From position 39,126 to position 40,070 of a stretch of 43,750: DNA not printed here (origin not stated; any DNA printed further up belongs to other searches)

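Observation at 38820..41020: AT-rich two-gene islet: minimal class III nucleotidyl cyclase plus unknown partner (candidate cyclic-nucleotide defence module)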

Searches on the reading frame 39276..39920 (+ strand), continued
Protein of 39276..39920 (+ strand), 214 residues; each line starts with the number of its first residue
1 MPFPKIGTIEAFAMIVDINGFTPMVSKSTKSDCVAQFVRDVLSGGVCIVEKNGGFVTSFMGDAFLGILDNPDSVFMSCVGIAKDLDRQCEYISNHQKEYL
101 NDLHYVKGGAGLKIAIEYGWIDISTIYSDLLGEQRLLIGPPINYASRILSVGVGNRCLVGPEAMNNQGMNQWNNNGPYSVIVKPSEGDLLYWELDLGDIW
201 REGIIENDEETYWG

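Call 58: search_solved_structures(query=A2, max_evalue=0.0002, show_alignments=4)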
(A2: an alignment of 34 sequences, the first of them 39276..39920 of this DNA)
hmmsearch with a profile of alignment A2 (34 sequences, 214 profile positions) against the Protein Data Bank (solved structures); distinct sequences matched with E-value up to 0.0002: 4.
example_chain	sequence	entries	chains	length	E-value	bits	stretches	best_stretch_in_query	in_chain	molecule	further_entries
1wc0_A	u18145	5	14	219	1.1e-05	28.3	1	16-162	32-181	ADENYLATE CYCLASE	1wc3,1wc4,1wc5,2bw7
1wc1_A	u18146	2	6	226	1.1e-05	28.2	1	16-162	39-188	ADENYLATE CYCLASE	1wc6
5mbg_A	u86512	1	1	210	6.5e-05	25.7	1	14-185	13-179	Beta subunit of photoactivated adenylyl cyclase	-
7r65_A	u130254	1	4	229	9.2e-05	25.2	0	12-154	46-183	Adenylate/guanylate cyclase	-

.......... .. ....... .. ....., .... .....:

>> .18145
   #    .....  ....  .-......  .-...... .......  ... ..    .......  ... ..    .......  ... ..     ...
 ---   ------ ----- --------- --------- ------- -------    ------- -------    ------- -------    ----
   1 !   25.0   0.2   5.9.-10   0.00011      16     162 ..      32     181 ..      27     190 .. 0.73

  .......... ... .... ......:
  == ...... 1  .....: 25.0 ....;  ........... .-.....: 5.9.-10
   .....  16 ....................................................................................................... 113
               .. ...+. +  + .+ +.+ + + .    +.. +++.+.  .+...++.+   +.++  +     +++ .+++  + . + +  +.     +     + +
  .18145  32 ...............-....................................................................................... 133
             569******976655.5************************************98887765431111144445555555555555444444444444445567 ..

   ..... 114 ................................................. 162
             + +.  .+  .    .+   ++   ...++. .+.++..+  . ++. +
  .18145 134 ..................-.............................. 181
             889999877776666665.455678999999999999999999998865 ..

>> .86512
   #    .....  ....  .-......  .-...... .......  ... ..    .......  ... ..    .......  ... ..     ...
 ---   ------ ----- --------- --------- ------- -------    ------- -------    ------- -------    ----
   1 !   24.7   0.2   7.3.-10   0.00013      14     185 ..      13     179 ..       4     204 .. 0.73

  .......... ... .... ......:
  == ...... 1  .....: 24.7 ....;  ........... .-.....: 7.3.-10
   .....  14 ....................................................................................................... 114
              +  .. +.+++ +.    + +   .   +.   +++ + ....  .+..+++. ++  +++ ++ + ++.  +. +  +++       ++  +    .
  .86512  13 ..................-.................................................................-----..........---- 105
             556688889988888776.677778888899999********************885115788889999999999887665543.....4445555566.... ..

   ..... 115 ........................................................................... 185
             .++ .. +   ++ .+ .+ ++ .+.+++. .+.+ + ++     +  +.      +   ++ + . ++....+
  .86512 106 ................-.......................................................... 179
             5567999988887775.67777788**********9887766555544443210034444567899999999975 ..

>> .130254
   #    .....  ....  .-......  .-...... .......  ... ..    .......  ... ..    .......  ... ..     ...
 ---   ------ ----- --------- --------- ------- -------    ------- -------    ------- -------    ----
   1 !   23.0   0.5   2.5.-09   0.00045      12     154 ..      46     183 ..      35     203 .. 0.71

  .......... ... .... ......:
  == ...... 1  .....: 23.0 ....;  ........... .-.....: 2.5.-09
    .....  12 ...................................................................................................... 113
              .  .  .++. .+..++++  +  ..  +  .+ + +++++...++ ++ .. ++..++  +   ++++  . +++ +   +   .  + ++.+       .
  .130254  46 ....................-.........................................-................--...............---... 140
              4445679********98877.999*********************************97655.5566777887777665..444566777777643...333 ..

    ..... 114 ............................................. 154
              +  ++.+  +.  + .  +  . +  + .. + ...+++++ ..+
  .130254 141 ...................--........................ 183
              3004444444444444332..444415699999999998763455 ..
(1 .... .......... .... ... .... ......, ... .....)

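Call 63: find_encoding_contigs(protein=P0198, flank=5000, max_places=2)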
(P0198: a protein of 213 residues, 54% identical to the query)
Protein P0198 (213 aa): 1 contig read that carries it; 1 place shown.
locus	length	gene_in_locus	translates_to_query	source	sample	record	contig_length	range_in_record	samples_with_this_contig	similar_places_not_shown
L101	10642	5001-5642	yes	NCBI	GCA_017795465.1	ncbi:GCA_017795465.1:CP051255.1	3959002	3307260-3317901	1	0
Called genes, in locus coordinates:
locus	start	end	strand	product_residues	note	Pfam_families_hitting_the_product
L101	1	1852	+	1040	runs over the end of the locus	PF08800:BT4734-like_N, PF08707:PriCT_2, PF19263:DUF5906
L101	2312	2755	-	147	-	PF04002:RadC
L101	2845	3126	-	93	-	-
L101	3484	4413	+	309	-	PF09588:YqaJ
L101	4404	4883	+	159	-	-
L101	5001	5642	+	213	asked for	PF00211:Guanylate_cyc (weak)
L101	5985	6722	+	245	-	PF00106:adh_short, PF08659:KR, PF13561:adh_short_C2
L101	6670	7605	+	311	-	-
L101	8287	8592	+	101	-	-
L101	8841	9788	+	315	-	-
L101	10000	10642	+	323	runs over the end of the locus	PF13392:HNH_3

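Call 64: find_encoding_contigs(protein=P0209, flank=5000, max_places=3)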
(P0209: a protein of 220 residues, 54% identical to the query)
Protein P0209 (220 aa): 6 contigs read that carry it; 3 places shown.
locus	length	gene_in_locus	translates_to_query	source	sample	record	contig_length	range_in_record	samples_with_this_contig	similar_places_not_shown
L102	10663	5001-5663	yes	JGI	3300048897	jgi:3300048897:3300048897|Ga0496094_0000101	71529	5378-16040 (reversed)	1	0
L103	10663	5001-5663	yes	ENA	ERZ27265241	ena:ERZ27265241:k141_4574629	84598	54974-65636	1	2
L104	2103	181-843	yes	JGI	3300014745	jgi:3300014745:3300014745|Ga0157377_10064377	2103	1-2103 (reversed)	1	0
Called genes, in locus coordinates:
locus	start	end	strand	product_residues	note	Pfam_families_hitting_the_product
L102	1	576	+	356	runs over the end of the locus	PF02653:BPD_transp_2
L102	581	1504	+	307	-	PF02653:BPD_transp_2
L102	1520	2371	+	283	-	PF01048:PNP_UDP_1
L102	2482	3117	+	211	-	PF00485:PRK, PF13238:AAA_18 (weak)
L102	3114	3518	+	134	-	PF00383:dCMP_cyt_deam_1, PF08211:dCMP_cyt_deam_2 (weak), PF26947:CDL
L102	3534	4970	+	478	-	PF22039:HUTI_composite_bact (weak), PF01979:Amidohydro_1, PF07969:Amidohydro_3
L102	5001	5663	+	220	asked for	PF00211:Guanylate_cyc (weak)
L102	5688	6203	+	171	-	PF18967:PycTM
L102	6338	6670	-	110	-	-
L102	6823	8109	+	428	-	PF01582:TIR (weak), PF13676:TIR_2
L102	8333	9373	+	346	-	PF03544:TonB_C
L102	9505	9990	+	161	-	PF02082:Rrf2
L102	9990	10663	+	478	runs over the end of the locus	PF19295:SufBD_N, PF01458:SUFBD_core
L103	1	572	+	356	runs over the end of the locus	PF02653:BPD_transp_2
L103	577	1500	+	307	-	PF02653:BPD_transp_2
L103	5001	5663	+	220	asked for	PF00211:Guanylate_cyc (weak)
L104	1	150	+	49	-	?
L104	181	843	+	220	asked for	PF00211:Guanylate_cyc (weak)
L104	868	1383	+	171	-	PF18967:PycTM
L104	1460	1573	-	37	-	-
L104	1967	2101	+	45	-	?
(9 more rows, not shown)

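Call 65: find_encoding_contigs(protein=P0165, flank=5000, max_places=2)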
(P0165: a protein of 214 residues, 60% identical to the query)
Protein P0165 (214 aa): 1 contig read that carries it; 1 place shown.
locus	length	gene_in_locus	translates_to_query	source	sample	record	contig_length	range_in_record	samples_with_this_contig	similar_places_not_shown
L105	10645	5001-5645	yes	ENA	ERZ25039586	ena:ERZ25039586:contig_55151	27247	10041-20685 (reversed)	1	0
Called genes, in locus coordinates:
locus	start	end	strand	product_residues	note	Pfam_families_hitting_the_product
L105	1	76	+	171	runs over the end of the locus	-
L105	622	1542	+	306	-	PF00211:Guanylate_cyc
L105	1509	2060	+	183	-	PF20702:nSTAND2 (weak)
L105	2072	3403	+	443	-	-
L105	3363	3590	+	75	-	-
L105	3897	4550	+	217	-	-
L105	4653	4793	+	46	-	-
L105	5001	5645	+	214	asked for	-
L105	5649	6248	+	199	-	PF18967:PycTM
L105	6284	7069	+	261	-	PF00211:Guanylate_cyc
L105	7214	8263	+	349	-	-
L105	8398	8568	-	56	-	-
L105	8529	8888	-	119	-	-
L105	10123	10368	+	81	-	PF13560:HTH_31, PF12844:HTH_19 (weak), PF01381:HTH_3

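Call 66: find_related_loci(query=A2, collection=viral_contigs, flank=5000)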
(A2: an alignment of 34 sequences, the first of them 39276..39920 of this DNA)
Query A2 (214 aa) in viral_contigs; peptide patterns used: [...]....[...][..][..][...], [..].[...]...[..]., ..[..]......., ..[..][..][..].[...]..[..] (x = any residue, [..] = any of these).
30 stretches matched a pattern; 1 encode a relative of the query (tblastn E <= 1e-3); 1 distinct loci.
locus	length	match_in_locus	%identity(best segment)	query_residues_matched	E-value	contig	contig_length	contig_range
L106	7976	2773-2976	34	2-74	3e-8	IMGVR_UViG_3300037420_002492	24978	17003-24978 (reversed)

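Call 68: search_protein_families(library=pfam, proteins=[L105:5649-6248:+, L102:5688-6203:+, L088:1998-2711:+, L091:5691-6422:+, L091:6596-6952:+, L095:5693-6181:+, L096:4365-4973:+, L096:5830-6453:-, L101:4404-4883:+, L088:739-1173:+], max_evalue=1)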
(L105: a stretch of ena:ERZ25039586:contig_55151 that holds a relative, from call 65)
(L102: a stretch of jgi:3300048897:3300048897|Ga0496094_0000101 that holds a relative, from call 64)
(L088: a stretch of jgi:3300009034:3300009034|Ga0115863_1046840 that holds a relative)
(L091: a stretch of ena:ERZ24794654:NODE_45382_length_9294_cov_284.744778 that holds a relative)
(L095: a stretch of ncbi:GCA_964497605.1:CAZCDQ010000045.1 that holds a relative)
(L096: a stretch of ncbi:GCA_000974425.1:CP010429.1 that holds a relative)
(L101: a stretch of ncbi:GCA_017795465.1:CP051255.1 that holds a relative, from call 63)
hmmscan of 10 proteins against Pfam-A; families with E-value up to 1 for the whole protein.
L105:5649-6248:+ (199 aa): 3 families
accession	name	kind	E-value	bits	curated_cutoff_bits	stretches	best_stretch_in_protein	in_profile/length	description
PF18967.5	PycTM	-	4.8e-10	40.2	27.2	1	84-179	7-104/107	Pycsar effector protein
PF12046.13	CCB1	-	0.04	13.8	25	1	84-177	79-166/168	Cofactor assembly of complex C subunit B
PF12113.13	SVM_signal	-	0.96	10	22.4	0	172-190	4-22/33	SVM protein signal sequence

L102:5688-6203:+ (171 aa): 2 families
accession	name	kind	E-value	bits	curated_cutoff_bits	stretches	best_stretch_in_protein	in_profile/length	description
PF18967.5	PycTM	-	1.4e-10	41.9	27.2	1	55-145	9-106/107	Pycsar effector protein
PF14551.11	MCM_N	-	0.17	12.7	24.9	1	97-139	2-46/95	MCM N-terminal domain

L088:1998-2711:+ (237 aa): 0 families

L091:5691-6422:+ (243 aa): 0 families

L091:6596-6952:+ (118 aa): 7 families
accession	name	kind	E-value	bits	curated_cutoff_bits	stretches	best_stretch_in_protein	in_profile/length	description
PF07695.17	7TMR-DISM_7TM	-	0.0044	17.4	29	1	30-108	90-176/205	7TM diverse intracellular signalling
PF06781.17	CrgA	-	0.021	15.4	24.8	1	3-62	3-61/89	Cell division protein CrgA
PF18895.5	T4SS_pilin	-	0.025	15.1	26.6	1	79-105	42-68/71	Type IV secretion system pilin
PF09889.16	DUF2116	-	0.22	11.9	26.8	1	19-55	21-57/59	Probable treble clef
PF13038.11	DUF3899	-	0.54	11.1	23.4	1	18-58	47-87/88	Domain of unknown function (DUF3899)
PF03203.19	MerC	-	0.72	10.9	27.6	0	42-104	20-80/108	MerC mercury resistance protein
PF20990.2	DUF2207_C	-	0.76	9.9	33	0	24-115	122-191/247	Predicted membrane protein (DUF2207) C-terminal domain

L095:5693-6181:+ (162 aa): 0 families

L096:4365-4973:+ (202 aa): 0 families

L096:5830-6453:- (207 aa): 1 family
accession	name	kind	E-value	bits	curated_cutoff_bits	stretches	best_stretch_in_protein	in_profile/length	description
PF23387.2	TPR_IFT80_172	-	0.14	12.4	25.6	1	22-49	59-86/147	IFT80/172/WDR35/WDR19 TPR domain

L101:4404-4883:+ (159 aa): 0 families

L088:739-1173:+ (144 aa): 2 families
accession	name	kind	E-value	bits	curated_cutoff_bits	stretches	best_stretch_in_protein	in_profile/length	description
PF18730.6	HEPN_Cthe2314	-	0.0052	17.2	27.1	1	63-125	96-153/174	Cthe_2314-like HEPN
PF18735.6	HEPN_RiboL-PSP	-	0.0089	16.4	28.4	1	50-105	113-172/191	RiboL-PSP-HEPN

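Call 71: predict_structure(alignment_id=A2)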
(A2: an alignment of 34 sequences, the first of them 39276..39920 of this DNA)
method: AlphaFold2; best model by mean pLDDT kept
length: 214 residues; sequences in the alignment: 34
mean_pLDDT: 93.7   pTM: 0.90
mean pLDDT of the five models: 93.7, 93.6, 93.5, 92.5, 87.2
residues with pLDDT >= 90: 169; 70-90: 45; 50-70: 0; < 50: 0
segments of 3 or more residues with pLDDT < 50: none
pLDDT, mean of each block of 10 residues (from residue 1): 91 96 91 93 98 96 97 98 96 92 89 98 96 95 97 94 97 96 89 92 81 84
secondary structure, 60 per line:
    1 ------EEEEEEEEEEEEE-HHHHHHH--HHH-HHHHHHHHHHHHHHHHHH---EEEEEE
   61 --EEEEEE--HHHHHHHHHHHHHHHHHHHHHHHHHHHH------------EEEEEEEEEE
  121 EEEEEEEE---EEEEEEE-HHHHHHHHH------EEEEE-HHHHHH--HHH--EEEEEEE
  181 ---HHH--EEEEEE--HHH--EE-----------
elements in order: E7-19 H21-27 H34-51 E55-60 E63-68 H71-98 E111-128 E132-138 H140-148 E155-159 H161-166 E174-180 E189-194

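Call 77: fold_search(model_id=the predicted structure, library=pdb)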
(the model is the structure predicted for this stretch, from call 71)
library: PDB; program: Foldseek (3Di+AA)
matches with E <= 10: 736; with E <= 0.001: 188
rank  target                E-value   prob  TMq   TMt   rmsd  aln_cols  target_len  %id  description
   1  1wc1_B                7.0e-14  1.00  0.71  0.77   3.3       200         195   17  Soluble adenylyl cyclase CyaC from S. platensis in complex with Rp- ATPalphaS (released 2004-12-20)
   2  1wc1_C                1.3e-13  1.00  0.71  0.78   3.3       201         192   17  Soluble adenylyl cyclase CyaC from S. platensis in complex with Rp- ATPalphaS (released 2004-12-20)
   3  1wc1_A                1.4e-13  1.00  0.71  0.77   3.4       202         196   17  Soluble adenylyl cyclase CyaC from S. platensis in complex with Rp- ATPalphaS (released 2004-12-20)
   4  1wc5_D                4.1e-13  1.00  0.69  0.75   3.7       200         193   18  Soluble adenylyl cyclase CyaC from S. platensis in complex with alpha, beta-methylene-ATP in presence of bicarbonate (released 2004-12-20)
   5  1wc3_B                5.6e-13  1.00  0.69  0.75   3.7       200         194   18  Soluble adenylyl cyclase CyaC from S. platensis in complex with alpha, beta-methylene-ATP and Strontium (released 2004-12-20)
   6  1wc0_B                7.0e-13  1.00  0.69  0.74   3.6       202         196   17  Soluble adenylyl cyclase CyaC from S. platensis in complex with alpha, beta-methylene-ATP (released 2004-12-20)
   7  1wc5_A                7.5e-13  1.00  0.73  0.80   3.3       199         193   18  Soluble adenylyl cyclase CyaC from S. platensis in complex with alpha, beta-methylene-ATP in presence of bicarbonate (released 2004-12-20)
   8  2bw7_B                8.4e-13  1.00  0.72  0.79   3.2       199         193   18  A novel mechanism for adenylyl cyclase inhibition from the crystal structure of its complex with catechol estrogen (released 2005-07-20)
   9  1wc0_A                8.9e-13  1.00  0.67  0.72   4.1       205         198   17  Soluble adenylyl cyclase CyaC from S. platensis in complex with alpha, beta-methylene-ATP (released 2004-12-20)
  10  1wc4_A                1.1e-12  1.00  0.68  0.72   4.1       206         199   17  Soluble adenylyl cyclase CyaC from S. platensis in complex with alpha, beta-methylene-ATP and Europium (released 2004-12-20)
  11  2w01_C                1.3e-12  1.00  0.70  0.75   6.0       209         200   15  Crystal structure of the guanylyl cyclase Cya2 (released 2008-09-30)
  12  2w01_B                2.2e-12  1.00  0.71  0.77   6.0       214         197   15  Crystal structure of the guanylyl cyclase Cya2 (released 2008-09-30)
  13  1wc4_B                3.3e-12  1.00  0.69  0.75   3.7       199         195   18  Soluble adenylyl cyclase CyaC from S. platensis in complex with alpha, beta-methylene-ATP and Europium (released 2004-12-20)
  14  2w01_D                8.4e-12  1.00  0.70  0.74   3.1       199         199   17  Crystal structure of the guanylyl cyclase Cya2 (released 2008-09-30)
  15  2w01_A                8.4e-12  1.00  0.70  0.74   5.1       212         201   16  Crystal structure of the guanylyl cyclase Cya2 (released 2008-09-30)
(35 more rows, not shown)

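Call 79: search_protein_families(library=phrogs, proteins=[window:39276-39920:+], max_evalue=0.001)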
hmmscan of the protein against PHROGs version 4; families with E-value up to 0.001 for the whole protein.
window:39276-39920:+ (214 aa): 0 families

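Call 85: search_dna_similar(query=window:39276-39920:+, collection=plasmids, mode=protein, max_evalue=0.00001, max_rows=15)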
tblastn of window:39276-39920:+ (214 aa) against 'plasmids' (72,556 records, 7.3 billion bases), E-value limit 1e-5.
No match.

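Call 86: search_dna_similar(query=window:39276-39920:+, collection=phages, mode=protein, max_evalue=0.00001, max_rows=15)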
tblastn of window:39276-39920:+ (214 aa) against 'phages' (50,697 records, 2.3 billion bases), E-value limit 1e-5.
No match.
